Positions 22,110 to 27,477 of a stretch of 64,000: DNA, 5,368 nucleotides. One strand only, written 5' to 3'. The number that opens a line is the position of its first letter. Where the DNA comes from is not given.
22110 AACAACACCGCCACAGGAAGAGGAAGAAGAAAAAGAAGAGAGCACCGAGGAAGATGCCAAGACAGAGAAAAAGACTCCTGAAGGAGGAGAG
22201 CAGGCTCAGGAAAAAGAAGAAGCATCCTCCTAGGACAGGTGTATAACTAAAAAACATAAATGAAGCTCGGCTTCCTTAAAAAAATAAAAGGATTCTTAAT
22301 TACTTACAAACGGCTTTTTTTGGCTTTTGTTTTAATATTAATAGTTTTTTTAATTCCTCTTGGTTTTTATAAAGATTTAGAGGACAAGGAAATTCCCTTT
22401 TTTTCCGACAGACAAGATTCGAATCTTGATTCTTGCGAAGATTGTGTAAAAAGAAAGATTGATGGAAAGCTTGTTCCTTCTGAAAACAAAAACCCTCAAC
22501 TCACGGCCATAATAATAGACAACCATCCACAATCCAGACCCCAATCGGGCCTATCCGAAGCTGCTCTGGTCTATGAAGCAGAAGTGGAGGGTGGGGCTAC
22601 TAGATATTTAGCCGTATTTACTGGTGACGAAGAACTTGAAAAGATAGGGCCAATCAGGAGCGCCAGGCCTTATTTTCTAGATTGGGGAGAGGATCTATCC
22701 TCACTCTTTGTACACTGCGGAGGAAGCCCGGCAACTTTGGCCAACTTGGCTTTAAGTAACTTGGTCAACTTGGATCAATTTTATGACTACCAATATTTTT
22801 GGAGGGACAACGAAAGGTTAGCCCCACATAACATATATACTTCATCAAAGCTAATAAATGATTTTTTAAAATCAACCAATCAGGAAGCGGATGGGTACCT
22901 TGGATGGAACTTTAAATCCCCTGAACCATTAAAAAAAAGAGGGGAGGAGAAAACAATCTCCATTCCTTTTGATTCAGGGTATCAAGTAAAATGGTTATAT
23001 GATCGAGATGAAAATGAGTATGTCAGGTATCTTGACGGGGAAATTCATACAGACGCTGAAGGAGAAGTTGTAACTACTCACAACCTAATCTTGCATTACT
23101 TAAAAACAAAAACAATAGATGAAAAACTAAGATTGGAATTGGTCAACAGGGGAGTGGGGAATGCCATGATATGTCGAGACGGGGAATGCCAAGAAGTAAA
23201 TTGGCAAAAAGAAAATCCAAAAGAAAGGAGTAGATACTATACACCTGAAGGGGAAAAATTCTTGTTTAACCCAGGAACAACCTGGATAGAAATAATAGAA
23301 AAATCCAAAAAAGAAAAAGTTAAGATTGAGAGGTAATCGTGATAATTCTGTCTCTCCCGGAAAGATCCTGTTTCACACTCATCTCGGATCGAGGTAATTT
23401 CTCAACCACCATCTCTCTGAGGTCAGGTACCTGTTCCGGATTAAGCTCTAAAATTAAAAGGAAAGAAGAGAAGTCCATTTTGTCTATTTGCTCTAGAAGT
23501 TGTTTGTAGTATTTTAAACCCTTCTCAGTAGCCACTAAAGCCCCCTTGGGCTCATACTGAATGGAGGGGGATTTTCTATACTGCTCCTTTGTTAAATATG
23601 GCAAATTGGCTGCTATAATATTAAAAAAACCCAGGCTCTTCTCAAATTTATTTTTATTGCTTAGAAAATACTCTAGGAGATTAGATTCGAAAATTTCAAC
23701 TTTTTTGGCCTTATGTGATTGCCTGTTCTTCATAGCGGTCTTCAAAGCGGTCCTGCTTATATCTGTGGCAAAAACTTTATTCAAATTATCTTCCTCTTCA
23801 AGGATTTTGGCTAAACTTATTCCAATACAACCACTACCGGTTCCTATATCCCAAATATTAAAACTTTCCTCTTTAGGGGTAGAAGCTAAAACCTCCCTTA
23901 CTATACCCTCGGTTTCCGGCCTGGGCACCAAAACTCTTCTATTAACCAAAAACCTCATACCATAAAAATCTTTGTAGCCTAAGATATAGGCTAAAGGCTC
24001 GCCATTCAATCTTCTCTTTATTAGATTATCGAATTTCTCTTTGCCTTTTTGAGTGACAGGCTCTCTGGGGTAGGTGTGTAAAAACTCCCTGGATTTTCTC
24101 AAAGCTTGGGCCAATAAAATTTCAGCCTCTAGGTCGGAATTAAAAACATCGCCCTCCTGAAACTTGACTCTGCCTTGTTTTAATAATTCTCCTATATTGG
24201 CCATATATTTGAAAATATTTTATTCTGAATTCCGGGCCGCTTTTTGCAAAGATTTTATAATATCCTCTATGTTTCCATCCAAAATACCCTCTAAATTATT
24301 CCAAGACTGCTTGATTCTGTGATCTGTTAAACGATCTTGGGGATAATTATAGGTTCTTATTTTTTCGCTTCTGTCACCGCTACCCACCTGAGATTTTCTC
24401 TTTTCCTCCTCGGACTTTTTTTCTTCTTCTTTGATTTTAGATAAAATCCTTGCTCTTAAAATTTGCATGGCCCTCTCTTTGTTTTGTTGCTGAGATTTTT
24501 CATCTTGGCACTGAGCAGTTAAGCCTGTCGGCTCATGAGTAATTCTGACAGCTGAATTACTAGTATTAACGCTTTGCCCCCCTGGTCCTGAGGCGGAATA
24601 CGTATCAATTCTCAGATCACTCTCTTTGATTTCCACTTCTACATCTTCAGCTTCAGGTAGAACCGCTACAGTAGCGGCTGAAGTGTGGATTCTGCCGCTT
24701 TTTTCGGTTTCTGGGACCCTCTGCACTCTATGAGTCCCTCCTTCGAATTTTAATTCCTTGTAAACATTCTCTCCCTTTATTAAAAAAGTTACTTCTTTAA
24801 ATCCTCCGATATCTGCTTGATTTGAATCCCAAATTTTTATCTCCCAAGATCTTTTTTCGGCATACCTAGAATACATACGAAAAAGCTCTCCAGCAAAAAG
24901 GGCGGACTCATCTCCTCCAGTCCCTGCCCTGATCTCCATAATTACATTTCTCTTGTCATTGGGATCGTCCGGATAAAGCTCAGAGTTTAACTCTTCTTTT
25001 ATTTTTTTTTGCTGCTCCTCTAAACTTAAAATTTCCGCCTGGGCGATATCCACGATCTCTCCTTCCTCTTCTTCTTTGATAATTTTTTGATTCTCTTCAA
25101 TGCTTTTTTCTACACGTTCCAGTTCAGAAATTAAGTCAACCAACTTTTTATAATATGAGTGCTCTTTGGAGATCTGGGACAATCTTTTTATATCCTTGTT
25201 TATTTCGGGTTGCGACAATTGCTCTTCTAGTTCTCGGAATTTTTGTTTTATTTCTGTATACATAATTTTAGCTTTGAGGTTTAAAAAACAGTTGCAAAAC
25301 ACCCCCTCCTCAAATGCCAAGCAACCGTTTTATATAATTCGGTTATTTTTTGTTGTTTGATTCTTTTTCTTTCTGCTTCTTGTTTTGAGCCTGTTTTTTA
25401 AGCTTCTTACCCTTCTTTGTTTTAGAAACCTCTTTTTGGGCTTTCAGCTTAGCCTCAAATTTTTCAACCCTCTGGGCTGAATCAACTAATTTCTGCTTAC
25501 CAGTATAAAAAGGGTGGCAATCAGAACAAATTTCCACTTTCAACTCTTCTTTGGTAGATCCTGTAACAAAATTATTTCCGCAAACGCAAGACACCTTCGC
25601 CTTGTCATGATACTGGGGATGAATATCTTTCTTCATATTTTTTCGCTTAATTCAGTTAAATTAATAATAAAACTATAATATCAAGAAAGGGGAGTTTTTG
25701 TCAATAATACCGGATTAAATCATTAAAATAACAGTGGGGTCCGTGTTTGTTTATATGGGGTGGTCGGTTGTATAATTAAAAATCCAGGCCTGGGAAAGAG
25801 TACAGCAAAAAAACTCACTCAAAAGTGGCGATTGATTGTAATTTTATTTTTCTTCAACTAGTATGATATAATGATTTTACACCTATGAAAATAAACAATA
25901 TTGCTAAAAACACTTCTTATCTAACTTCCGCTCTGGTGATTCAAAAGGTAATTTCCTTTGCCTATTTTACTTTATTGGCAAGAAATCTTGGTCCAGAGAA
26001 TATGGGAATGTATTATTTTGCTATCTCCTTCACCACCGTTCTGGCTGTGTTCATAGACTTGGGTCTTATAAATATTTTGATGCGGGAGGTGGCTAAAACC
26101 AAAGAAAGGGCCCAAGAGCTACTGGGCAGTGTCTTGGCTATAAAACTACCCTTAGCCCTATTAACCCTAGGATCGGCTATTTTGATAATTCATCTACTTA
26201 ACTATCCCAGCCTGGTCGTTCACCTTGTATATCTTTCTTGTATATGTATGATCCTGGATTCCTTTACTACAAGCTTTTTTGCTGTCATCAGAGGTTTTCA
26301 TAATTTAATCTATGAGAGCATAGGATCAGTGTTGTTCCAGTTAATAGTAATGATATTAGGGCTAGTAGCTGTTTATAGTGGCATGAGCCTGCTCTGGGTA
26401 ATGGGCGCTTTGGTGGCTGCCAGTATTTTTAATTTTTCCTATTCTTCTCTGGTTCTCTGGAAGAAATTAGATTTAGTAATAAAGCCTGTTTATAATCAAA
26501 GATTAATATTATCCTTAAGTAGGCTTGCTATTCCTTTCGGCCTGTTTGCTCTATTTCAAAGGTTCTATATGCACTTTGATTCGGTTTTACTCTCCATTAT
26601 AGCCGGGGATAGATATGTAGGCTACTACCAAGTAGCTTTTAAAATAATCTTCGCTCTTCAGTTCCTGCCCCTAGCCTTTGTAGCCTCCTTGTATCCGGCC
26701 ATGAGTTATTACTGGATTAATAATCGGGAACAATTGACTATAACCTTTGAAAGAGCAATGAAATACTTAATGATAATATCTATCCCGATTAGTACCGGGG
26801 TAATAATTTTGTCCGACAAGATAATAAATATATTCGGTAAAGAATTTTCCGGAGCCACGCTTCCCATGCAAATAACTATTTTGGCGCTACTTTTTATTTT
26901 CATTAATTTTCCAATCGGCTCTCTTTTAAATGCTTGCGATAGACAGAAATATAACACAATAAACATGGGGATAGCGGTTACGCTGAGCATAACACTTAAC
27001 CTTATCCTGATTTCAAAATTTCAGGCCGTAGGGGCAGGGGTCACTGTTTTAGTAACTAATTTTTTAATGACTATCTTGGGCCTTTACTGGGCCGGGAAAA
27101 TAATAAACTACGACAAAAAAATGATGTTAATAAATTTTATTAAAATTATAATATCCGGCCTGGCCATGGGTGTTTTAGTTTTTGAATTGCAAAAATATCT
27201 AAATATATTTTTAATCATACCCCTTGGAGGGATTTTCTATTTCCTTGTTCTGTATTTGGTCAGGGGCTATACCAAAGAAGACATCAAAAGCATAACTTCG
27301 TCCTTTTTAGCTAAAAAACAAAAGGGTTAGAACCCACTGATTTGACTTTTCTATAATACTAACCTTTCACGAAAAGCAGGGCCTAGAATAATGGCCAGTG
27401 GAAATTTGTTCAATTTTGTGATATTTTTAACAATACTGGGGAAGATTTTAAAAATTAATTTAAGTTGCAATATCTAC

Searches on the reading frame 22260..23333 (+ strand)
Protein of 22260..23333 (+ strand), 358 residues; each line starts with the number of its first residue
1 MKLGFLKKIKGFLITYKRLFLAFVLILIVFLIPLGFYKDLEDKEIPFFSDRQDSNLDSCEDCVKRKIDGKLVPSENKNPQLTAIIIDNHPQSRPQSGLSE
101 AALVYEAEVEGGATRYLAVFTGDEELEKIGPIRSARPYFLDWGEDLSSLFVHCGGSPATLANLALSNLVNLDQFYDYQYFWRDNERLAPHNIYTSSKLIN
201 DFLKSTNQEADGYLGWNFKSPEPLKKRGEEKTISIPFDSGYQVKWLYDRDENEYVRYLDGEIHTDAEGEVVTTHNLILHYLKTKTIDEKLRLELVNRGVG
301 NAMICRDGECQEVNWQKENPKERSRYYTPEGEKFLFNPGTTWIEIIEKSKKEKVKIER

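Call 53: search_protein_families(library=ncbifam, proteins=[window:22260-23333:+], max_evalue=0.00001)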
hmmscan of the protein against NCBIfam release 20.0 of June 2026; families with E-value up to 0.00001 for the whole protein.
window:22260-23333:+ (358 aa): 0 families

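Call 86: search_protein_families(library=pfam, proteins=[window:22260-23333:+], max_evalue=0.00001)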
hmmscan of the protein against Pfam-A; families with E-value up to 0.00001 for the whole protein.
window:22260-23333:+ (358 aa): 2 families
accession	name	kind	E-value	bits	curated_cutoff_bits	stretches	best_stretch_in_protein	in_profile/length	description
PF11258.13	DUF3048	-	1.6e-39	135.8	25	1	75-205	10-144/148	Protein of unknown function (DUF3048) N-terminal domain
PF17479.7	DUF3048_C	-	2.2e-23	83.2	25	1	234-343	2-114/114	Protein of unknown function (DUF3048) C-terminal domain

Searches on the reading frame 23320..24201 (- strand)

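Call 86: search_protein_families(library=pfam, proteins=[window:23320-24201:-], max_evalue=0.00001)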
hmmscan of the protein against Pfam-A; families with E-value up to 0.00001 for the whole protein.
window:23320-24201:- (293 aa): 4 families
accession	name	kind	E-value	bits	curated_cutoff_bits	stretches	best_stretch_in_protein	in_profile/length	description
PF17827.6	PrmC_N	-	6.9e-19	68.6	23.4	1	5-75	1-71/71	PrmC N-terminal domain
PF05175.20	MTS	-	8.4e-08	32.5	23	1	108-179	26-94/170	Methyltransferase small domain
PF01739.24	CheR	-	6.8e-07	29.4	27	1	102-185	21-108/195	CheR methyltransferase, SAM binding domain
PF13847.12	Methyltransf_31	-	1.3e-06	28.6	27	1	114-188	5-77/145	Methyltransferase domain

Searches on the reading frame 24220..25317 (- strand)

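Call 53: search_protein_families(library=ncbifam, proteins=[window:24220-25317:-], max_evalue=0.00001)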
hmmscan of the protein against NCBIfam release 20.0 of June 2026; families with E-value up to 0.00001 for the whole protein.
window:24220-25317:- (365 aa): 5 families
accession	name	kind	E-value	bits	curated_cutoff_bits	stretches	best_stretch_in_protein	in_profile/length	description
NF001859.2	PRK00591.1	equivalog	4.1e-147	489.8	400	1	22-363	3-344/347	peptide chain release factor 1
TIGR00019.1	prfA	equivalog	2.2e-142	474.3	423.25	1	22-363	12-352/361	peptide chain release factor 1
TIGR00020.2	prfB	exception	5.1e-85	285.6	370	1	13-356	10-350/353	peptide chain release factor 2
TIGR03072.1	release_prfH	equivalog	1.6e-24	86.5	166.65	1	126-324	2-196/200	peptide chain release factor H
NF006718.0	PRK09256.1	equivalog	7.2e-09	35.5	100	1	227-261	9-43/140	alternative ribosome rescue aminoacyl-tRNA hydrolase ArfB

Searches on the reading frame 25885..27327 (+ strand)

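Call 73: search_protein_families(library=ncbifam, proteins=[window:25885-27327:+], max_evalue=1e-10)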
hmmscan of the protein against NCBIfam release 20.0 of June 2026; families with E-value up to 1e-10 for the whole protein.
window:25885-27327:+ (481 aa): 2 families
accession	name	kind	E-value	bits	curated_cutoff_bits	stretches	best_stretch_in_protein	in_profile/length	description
NF041871.1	Wzx_EPS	equivalog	2.1e-25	89.4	800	1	8-446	4-447/492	exopolysaccharide biosynthesis flippase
NF007773.0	PRK10459.1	equivalog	1.9e-11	43.7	273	1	16-441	17-441/492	MOP flippase family protein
